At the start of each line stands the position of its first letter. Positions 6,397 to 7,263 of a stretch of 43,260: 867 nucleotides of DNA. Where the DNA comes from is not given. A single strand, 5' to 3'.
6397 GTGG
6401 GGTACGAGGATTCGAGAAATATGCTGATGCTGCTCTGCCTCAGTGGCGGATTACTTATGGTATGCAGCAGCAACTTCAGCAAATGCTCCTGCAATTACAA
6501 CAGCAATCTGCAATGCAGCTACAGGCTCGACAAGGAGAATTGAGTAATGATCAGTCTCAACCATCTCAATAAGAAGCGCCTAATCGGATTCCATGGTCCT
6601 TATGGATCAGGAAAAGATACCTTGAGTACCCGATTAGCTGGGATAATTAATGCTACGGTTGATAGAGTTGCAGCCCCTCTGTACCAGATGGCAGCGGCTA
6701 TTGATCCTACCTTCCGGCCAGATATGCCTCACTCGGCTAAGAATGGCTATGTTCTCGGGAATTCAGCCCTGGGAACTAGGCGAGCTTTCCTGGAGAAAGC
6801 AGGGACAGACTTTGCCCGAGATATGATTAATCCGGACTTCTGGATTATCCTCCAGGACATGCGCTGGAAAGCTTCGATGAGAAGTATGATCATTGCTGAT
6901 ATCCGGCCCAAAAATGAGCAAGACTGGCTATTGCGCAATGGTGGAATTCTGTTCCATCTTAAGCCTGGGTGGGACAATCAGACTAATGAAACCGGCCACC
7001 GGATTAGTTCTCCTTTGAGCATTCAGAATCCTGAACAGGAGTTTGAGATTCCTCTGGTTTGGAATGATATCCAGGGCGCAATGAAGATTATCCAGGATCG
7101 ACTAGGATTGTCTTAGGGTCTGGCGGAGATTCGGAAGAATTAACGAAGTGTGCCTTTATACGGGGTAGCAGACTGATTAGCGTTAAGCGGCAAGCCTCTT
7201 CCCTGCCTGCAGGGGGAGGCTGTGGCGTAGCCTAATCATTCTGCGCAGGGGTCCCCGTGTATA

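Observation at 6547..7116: T4-Dnk-like dNMP kinase embedded in the head-morphogenesis module, overlapping the portal gene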

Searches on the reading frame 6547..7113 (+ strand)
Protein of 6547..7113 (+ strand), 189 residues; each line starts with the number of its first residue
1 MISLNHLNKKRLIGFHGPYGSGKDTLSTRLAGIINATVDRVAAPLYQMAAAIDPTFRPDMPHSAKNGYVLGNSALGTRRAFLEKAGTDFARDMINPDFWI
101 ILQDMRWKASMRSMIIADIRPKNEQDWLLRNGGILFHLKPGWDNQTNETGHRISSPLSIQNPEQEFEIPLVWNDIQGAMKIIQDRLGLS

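Call 3: search_protein_families(library=pfam, proteins=[window:6547-7113:+], max_evalue=1)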
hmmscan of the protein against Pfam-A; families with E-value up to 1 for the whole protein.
window:6547-7113:+ (189 aa): 4 families
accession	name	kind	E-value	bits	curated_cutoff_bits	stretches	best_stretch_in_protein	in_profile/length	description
PF21448.3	DNMK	-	0.00018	21.6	27.1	1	79-140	131-196/232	Deoxynucleotide monophosphate kinase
PF00005.33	ABC_tran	-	0.15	13.1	25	1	7-41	8-42/137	ABC transporter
PF13671.12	AAA_33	-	0.18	12.5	27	1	12-32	1-21/143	AAA domain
PF02367.23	TsaE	-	0.19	12.1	26.6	1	6-49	17-59/128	Threonylcarbamoyl adenosine biosynthesis protein TsaE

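Call 4: search_protein_families(library=phrogs, proteins=[window:6547-7113:+], max_evalue=0.01)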
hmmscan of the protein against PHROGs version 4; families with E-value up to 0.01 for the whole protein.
window:6547-7113:+ (189 aa): 1 family
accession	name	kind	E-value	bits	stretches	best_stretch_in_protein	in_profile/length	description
phrog_139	-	other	3.8e-34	119.6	1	1-182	74-256/342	deoxynucleoside monophosphate kinase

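Call 5: search_solved_structures(query=window:6547-7113:+, max_evalue=10, show_alignments=3)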
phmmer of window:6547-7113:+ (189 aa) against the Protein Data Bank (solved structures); distinct sequences matched with E-value up to 10: 7.
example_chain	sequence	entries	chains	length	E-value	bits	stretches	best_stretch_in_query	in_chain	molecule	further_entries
7pe3_A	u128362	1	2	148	0.064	16.3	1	138-170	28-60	SHSP domain-containing protein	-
4elz_A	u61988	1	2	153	0.081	16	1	52-100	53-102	DNA gyrase subunit A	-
1x75_A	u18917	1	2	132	0.21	14.7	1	48-120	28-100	DNA gyrase subunit A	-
4ely_A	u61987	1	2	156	0.27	14.3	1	45-120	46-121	DNA gyrase subunit A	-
5yv5_A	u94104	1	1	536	1.2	12.2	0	6-41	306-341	ATPase RIL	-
1yqt_A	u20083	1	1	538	1.2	12.2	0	6-41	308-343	RNase l inhibitor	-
3pvs_A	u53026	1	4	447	1.5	11.9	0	15-44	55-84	Replication-associated recombination protein A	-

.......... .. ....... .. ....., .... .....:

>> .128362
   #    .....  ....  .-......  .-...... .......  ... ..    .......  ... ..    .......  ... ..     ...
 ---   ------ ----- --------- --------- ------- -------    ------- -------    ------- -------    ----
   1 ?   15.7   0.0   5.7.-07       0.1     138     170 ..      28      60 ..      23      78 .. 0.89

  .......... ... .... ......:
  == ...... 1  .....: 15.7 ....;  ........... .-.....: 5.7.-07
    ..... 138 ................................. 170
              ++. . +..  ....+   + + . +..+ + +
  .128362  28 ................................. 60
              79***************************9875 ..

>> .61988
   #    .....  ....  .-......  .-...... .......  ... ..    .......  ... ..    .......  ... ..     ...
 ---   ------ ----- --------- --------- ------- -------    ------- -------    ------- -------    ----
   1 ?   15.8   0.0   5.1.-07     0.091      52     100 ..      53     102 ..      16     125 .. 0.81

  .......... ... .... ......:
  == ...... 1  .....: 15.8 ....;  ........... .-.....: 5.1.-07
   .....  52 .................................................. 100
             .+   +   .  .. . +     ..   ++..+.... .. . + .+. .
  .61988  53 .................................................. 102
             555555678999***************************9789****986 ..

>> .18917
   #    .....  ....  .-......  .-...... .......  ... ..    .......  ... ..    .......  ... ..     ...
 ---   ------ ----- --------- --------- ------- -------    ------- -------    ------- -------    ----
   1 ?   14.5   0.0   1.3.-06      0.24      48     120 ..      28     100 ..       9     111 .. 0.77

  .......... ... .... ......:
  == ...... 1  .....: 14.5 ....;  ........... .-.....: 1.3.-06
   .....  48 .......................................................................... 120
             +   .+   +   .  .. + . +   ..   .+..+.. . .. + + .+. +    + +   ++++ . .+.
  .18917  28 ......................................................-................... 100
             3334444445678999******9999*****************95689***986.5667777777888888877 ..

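Call 7: search_dna_similar(query=window:6547-7113:+, collection=phages, mode=protein, max_rows=40, rows=spread)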
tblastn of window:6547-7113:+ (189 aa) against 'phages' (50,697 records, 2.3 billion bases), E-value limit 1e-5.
Records with a match: 46; places in all: 46; records where one place covers at least 80% of the query: 17.
Best place of each record, by identity: >=99% 13; 95-99% 2; <60% 31.
By first word of the organism name: Pseudomonas 22; Brevundimonas 5; Ralstonia 5; Microbacterium 4; Arthrobacter 4; Shewanella 2; Verrucomicrobia 2; Xanthomonas 2.
By host as written in the record: Pseudomonas aeruginosa 12; Arthrobacter globiformis NRRL B-2979 SEA 3; - 2; Brevundimonas pondensis LVF1 2; Brevundimonas goettingensis LVF2 2; Puniceicoccales sp. IMCC8625 2; Pseudomonas aeruginosa PA14 2; Pseudomonas grimontii MBTL2-21 2; and 19 more.
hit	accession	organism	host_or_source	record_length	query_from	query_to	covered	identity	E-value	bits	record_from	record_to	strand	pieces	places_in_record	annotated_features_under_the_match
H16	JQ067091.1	Pseudomonas phage PaMx32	Pseudomonas aeruginosa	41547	1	189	100%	100.0%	6e-124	390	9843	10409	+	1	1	record has no annotation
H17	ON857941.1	Pseudomonas phage vB_PaeP_FBPa48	Pseudomonas sp.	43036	1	189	100%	100.0%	6e-124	390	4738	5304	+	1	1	hypothetical protein (x2)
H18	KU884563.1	Pseudomonas phage PaMx41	Pseudomonas aeruginosa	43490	1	189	100%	100.0%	6e-124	390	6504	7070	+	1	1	putative nucleotide triphosphate hydrolase | putative portal protein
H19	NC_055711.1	Pseudomonas phage PaMx41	Pseudomonas aeruginosa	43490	1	189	100%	100.0%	6e-124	390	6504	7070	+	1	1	putative nucleotide triphosphate hydrolase | portal protein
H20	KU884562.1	Pseudomonas phage PaMx35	Pseudomonas aeruginosa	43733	1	189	100%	100.0%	6e-124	390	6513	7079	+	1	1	putative nucleotide triphosphate hydrolase | putative portal protein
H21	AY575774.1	Pseudomonas phage PaP2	-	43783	1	189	100%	100.0%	6e-124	390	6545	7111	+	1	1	orf9: p09 | orf8: p08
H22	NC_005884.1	Pseudomonas phage PaP2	Pseudomonas aeruginosa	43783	1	189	100%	100.0%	6e-124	390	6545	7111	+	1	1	hypothetical protein | portal protein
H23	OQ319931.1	Pseudomonas phage 20Aug470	Pseudomonas aeruginosa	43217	1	189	100%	99.5%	2e-123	389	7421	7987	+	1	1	hypothetical protein | portal protein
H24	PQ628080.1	Pseudomonas phage Neko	Pseudomonas aeruginosa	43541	1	189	100%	99.5%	2e-123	389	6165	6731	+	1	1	putative nucleotide triphosphate hydrolase | portal protein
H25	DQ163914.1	Pseudomonas phage 119X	-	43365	1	189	100%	99.5%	3e-123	387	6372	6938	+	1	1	record has no annotation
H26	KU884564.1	Pseudomonas phage PaMx43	Pseudomonas aeruginosa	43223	1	189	100%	99.5%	4e-123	387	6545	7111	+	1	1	putative nucleotide triphosphate hydrolase | putative portal protein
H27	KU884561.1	Pseudomonas phage PaMx33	Pseudomonas aeruginosa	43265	1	189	100%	98.9%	7e-123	387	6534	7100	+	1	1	putative nucleotide triphosphate hydrolase | putative portal protein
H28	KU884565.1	Pseudomonas phage PaMx46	Pseudomonas aeruginosa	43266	1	189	100%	98.9%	7e-123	387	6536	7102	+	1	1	putative nucleotide triphosphate hydrolase | putative portal protein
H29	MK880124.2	Microbacterium phage IAmGroot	Microbaterium sp. ISAT203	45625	12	148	72%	31.6%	4e-8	58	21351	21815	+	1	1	27: deoxynucleoside monophosphate kinase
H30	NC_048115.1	Arthrobacter phage Liebe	Arthrobacter globiformis NRRL B-2979 SEA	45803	11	147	72%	31.6%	9e-6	51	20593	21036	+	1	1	24: adenylate kinase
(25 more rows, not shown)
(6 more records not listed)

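Call 11: find_homologous_proteins(query=window:6547-7113:+, max_evalue=0.001)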
Query window:6547-7113:+ (189 aa): 1 proteins with E <= 0.001 among 26 candidates.
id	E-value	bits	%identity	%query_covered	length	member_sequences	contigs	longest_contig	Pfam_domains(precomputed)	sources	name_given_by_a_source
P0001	6.8e-124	429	99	100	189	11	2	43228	-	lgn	-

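Call 24: search_protein_representatives(protein=window:6547-7113:+)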
Query: 189 residues. Proteins with E-value up to 0.001 (for the whole library): 1381; up to 1e-10: 35; up to 1e-30: 5. The best 150 are listed.
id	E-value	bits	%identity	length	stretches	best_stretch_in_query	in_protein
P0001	2.2e-124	428.9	99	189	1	1-189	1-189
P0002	2.4e-42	161.3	52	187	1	11-160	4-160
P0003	1.8e-37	145.4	50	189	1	10-158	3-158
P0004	7.7e-35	136.8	45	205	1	9-182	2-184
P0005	2.2e-32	128.8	46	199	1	10-152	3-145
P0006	1.2e-30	123.1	41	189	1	12-171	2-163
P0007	7.7e-30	120.5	45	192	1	9-156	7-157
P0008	8.9e-30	120.3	50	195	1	12-154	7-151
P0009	1.6e-29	119.5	45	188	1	12-166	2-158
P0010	8.2e-29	117.2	45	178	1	12-148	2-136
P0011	4.7e-28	114.7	46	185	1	12-145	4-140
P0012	1.9e-27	112.7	43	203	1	11-149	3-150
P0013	1.1e-26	110.2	38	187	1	11-181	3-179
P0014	2.0e-25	106.1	45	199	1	12-164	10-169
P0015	1.1e-24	103.7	39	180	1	12-156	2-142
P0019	9.5e-22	94.1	39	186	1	12-151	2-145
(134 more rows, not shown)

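Call 26: search_solved_structures(query=A1, max_evalue=1, show_alignments=2)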
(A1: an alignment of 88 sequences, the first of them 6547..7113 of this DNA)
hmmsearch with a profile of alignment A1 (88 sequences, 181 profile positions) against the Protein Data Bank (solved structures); distinct sequences matched with E-value up to 1: 105 (the best 60 are shown).
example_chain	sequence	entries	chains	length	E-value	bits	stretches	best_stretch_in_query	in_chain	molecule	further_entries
1dek_A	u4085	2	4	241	8.1e-31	110.6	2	64-175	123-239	DEOXYNUCLEOSIDE MONOPHOSPHATE KINASE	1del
9d2f_A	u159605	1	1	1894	1.6e-10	44.5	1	6-45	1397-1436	Adenylate kinase 9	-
9fqr_Xf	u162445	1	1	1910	4.9e-09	39.6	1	6-44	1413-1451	Cilia- and flagella-associated protein 276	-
2if2_A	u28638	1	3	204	3.6e-06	30.3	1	5-28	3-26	Dephospho-CoA kinase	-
7xnd_B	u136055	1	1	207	1.1e-05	28.7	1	5-175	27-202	Phosphomevalonate kinase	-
2grj_A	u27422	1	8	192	3.4e-05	27.1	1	4-34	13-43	Dephospho-CoA kinase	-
6c2u_A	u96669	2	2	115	7.1e-05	26.1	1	4-52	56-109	phosphate-loop protein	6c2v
6ha8_V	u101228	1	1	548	0.00011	25.5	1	4-82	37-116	Nucleotide-binding protein ExpZ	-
3ch4_B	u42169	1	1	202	0.00014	25.1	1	8-175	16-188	Phosphomevalonate kinase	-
3ozx_A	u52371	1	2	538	0.0005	23.3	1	4-30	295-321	RNase L inhibitor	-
6tmf_d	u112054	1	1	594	0.00067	22.9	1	4-30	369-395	ATPase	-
1uf9_A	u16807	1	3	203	0.00069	22.9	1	4-26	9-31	TT1252 protein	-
3j15_B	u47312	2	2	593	0.001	22.3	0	4-25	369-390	ABC transporter ATP-binding protein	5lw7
3bk7_A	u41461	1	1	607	0.0011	22.2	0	4-25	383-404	ABC transporter ATP-binding protein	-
1yqt_A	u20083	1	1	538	0.0012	22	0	4-25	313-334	RNase l inhibitor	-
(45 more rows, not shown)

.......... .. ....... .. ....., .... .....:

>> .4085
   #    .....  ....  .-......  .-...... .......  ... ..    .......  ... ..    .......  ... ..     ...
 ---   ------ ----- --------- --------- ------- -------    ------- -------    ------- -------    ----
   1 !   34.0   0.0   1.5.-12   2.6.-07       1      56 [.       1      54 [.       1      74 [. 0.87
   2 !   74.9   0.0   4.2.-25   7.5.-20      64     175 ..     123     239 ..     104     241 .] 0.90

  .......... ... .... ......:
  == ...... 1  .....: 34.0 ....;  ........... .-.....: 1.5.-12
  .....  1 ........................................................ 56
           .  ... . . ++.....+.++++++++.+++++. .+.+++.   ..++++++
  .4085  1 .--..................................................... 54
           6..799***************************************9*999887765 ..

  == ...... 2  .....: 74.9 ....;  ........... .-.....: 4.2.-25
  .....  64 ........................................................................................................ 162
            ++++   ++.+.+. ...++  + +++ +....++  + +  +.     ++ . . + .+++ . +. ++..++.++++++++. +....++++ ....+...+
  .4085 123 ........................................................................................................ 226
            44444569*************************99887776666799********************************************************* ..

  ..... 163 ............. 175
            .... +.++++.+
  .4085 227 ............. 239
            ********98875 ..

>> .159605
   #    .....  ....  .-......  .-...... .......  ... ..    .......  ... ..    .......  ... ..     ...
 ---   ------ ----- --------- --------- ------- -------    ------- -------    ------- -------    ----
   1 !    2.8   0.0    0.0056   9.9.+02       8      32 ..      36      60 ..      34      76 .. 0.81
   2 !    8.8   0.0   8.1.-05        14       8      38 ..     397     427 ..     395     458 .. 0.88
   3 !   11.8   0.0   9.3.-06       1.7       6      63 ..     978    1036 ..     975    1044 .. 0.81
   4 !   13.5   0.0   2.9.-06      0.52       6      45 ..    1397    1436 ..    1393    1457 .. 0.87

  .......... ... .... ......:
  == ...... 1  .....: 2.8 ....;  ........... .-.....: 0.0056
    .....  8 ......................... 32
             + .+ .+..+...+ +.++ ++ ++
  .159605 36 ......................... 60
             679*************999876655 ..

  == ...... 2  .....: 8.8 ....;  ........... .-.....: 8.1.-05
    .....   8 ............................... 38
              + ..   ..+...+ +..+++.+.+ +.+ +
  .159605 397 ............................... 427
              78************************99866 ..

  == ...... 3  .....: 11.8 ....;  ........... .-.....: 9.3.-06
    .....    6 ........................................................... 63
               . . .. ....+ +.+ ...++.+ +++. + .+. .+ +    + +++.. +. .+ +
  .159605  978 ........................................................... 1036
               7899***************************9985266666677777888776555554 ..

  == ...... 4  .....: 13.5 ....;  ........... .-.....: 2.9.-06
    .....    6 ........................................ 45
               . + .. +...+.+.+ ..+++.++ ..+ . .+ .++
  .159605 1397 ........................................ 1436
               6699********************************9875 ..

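Call 27: search_protein_families(library=pfam, alignment_id=A1, max_evalue=0.01)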
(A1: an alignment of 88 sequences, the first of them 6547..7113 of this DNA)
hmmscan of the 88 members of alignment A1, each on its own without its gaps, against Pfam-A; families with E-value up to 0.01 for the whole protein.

A. member 1, window:6547-7113:+ (189 aa): 1 family
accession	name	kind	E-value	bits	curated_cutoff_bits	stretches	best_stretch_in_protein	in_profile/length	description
PF21448.3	DNMK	-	0.00018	21.6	27.1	1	79-140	131-196/232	Deoxynucleotide monophosphate kinase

B. families by the number of members that match (of 88 scanned): 23 families
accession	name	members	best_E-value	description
PF21448.3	DNMK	87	1.1e-31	Deoxynucleotide monophosphate kinase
PF13238.12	AAA_18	32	5.4e-05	AAA domain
PF04275.20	P-mevalo_kinase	23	7e-07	Phosphomevalonate kinase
PF00005.33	ABC_tran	3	0.00013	ABC transporter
PF01121.26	CoaE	3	0.00022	Dephospho-CoA kinase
PF13401.12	AAA_22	2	0.00077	AAA domain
PF00931.28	NB-ARC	2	0.0022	NB-ARC domain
PF13671.12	AAA_33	2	0.0039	AAA domain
PF00770.24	Peptidase_C5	1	0.0013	Adenovirus endoprotease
PF17763.6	Asparaginase_C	1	0.0014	Glutaminase/Asparaginase C-terminal domain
PF13191.12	AAA_16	1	0.0015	AAA ATPase domain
PF13173.12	AAA_14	1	0.0024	AAA domain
PF02224.24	Cytidylate_kin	1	0.0031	Cytidylate kinase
PF13555.12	AAA_29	1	0.0035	P-loop containing region of AAA domain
PF00004.35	AAA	1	0.0037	ATPase family associated with various cellular activities (AAA)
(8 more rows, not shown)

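Call 31: find_related_loci(query=A2, collection=viral_contigs, flank=10000)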
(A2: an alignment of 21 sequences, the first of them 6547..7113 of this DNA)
Query A2 (189 aa) in viral_contigs; peptide patterns used: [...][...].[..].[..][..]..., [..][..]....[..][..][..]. (x = any residue, [..] = any of these).
600 stretches matched a pattern (row limit reached: there are more); 416 encode a relative of the query (tblastn E <= 1e-3); the best 80 are kept; 80 distinct loci.
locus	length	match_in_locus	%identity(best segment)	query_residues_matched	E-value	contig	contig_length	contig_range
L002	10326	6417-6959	38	12-188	1e-34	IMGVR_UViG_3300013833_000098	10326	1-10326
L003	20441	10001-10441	31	11-158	4e-19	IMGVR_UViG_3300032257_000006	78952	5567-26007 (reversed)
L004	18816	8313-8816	33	9-164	1e-15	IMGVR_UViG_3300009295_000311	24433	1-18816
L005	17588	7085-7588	31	9-164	5e-15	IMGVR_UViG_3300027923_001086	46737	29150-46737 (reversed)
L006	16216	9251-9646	37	11-139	9e-15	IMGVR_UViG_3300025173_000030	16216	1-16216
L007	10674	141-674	28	12-185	2e-13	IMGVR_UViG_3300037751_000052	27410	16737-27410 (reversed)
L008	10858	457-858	33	12-141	2e-13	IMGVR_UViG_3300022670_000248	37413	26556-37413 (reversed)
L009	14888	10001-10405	32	9-139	2e-13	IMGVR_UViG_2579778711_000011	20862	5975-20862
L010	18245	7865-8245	32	12-139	5e-13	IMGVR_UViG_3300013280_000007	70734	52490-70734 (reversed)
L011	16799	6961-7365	32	10-141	5e-13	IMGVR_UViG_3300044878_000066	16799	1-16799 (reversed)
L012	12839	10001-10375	29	12-138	4e-13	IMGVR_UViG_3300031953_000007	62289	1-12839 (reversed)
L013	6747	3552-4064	28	9-186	8e-13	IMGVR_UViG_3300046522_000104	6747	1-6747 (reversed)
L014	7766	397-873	29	11-174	1e-12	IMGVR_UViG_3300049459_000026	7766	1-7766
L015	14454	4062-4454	30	7-139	2e-12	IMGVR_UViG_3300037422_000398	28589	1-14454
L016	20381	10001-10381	30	11-138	2e-12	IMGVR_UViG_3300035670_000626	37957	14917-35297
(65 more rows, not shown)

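Call 37: predict_structure(alignment_id=A1)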
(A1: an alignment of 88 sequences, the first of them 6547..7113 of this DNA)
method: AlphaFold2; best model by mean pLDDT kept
length: 189 residues; sequences in the alignment: 88
mean_pLDDT: 93.6   pTM: 0.87
mean pLDDT of the five models: 93.6, 93.4, 93.1, 92.7, 92.6
residues with pLDDT >= 90: 166; 70-90: 12; 50-70: 11; < 50: 0
segments of 3 or more residues with pLDDT < 50: none
pLDDT, mean of each block of 10 residues (from residue 1): 77 96 97 97 97 96 96 98 96 97 98 97 97 98 74 81 98 96 93
secondary structure, 60 per line:
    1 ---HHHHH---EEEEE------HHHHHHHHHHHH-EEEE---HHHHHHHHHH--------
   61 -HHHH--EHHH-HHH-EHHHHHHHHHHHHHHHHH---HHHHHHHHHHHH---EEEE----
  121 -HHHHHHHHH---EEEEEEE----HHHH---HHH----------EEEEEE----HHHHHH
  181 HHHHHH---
elements in order: H4-8 E12-16 H23-34 E36-39 H43-52 H62-65 H78-94 H98-109 E113-116 H122-130 E134-140 H145-148 E165-170 H175-186

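Call 42: fold_search(model_id=the predicted structure, library=pdb)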
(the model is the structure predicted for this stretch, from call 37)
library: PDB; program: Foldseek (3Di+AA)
matches with E <= 10: 1281; with E <= 0.001: 22
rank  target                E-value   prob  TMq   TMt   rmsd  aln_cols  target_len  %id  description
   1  1dek_A                1.9e-06  1.00  0.68  0.55   5.9       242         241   14  DEOXYNUCLEOSIDE MONOPHOSPHATE KINASE COMPLEXED WITH DEOXY-GMP (released 1997-01-11)
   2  1dek_B                2.1e-05  1.00  0.65  0.54   8.3       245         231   13  DEOXYNUCLEOSIDE MONOPHOSPHATE KINASE COMPLEXED WITH DEOXY-GMP (released 1997-01-11)
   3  4eun                  1.5e-04  1.00  0.45  0.49   9.0       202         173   15  Crystal structure of a sugar kinase (Target EFI-502144 from Janibacter sp. HTCC2649), unliganded structure (released 2012-05-16)
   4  3cm0                  2.4e-04  1.00  0.49  0.50   7.2       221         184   16  Crystal structure of adenylate kinase from Thermus thermophilus HB8 (released 2008-09-23)
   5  7xnd                  2.8e-04  1.00  0.58  0.64   5.0       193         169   16  Crystal structure of Phosphomevalonate kinase from Silkworm (released 2023-05-03)
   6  2bwj_D                3.0e-04  1.00  0.42  0.42  12.2       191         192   15  Structure of adenylate kinase 5 (released 2005-07-21)
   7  2bwj_C                3.9e-04  1.00  0.40  0.39   7.5       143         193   14  Structure of adenylate kinase 5 (released 2005-07-21)
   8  1ko4_A                4.5e-04  1.00  0.45  0.52   8.7       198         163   15  Crystal structure of gluconate kinase (released 2002-05-29)
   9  1ko5_A                5.8e-04  1.00  0.50  0.54   6.5       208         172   16  Crystal structure of gluconate kinase (released 2002-05-29)
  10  2bwj_B                5.8e-04  1.00  0.42  0.41  12.3       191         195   15  Structure of adenylate kinase 5 (released 2005-07-21)
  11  9d2f_A                5.8e-04  1.00  0.49  0.07  10.2       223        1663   13  3D structure and atomic model of RS3 of mouse respiratory cilia (released 2025-08-13)
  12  2cdn                  6.2e-04  1.00  0.56  0.57   5.5       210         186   13  Crystal structure of Mycobacterium tuberculosis adenylate kinase complexed with two molecules of ADP and Mg (released 2006-05-10)
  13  9fqr_Xf               6.2e-04  0.99  0.38  0.06  12.5       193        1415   14  96-nm repeat of axonemal doublet microtubules from bovine sperm (released 2025-03-26)
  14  3r8c_A                6.6e-04  1.00  0.56  0.54   8.1       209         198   12  Crystal structure of cytidylate kinase (Cmk) from Mycobacterium abscessus (released 2011-03-30)
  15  3t61_B                7.5e-04  1.00  0.51  0.55   6.2       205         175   13  Crystal Structure of a gluconokinase from Sinorhizobium meliloti 1021 (released 2011-08-17)
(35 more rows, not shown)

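Call 67: search_protein_families(library=phrogs, alignment_id=A5, max_evalue=0.00001)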
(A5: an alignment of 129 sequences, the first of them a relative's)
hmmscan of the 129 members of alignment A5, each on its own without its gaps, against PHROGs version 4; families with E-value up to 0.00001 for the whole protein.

A. member 1, L003:8449-9195:+ (249 aa): 1 family
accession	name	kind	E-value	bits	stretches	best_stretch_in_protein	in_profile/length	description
phrog_2554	-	unknown function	5.6e-76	257.5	1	5-241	273-522/529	-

B. families by the number of members that match (of 129 scanned): 181 families (the first 25 are shown)
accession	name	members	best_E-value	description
phrog_284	-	14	6e-39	exonuclease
phrog_704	-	9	3.3e-137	DNA repair exonuclease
phrog_20762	-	8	1.3e-34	-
phrog_1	-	7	2.3e-59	integrase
phrog_216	-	7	1.2e-37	integrase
phrog_7269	-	7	2.5e-10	integrase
phrog_7685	-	7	3.2e-10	integrase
phrog_4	-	5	3.5e-43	transcriptional repressor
phrog_6201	-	5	4.8e-14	CI-like repressor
phrog_21891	-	5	1e-11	-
phrog_23271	-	5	5.3e-07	-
phrog_8558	-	4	4.1e-17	-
phrog_5736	-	4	6.8e-08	transcriptional regulator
phrog_1829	-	3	9.8e-168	DNA primase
phrog_1156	-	3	3.6e-166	DNA primase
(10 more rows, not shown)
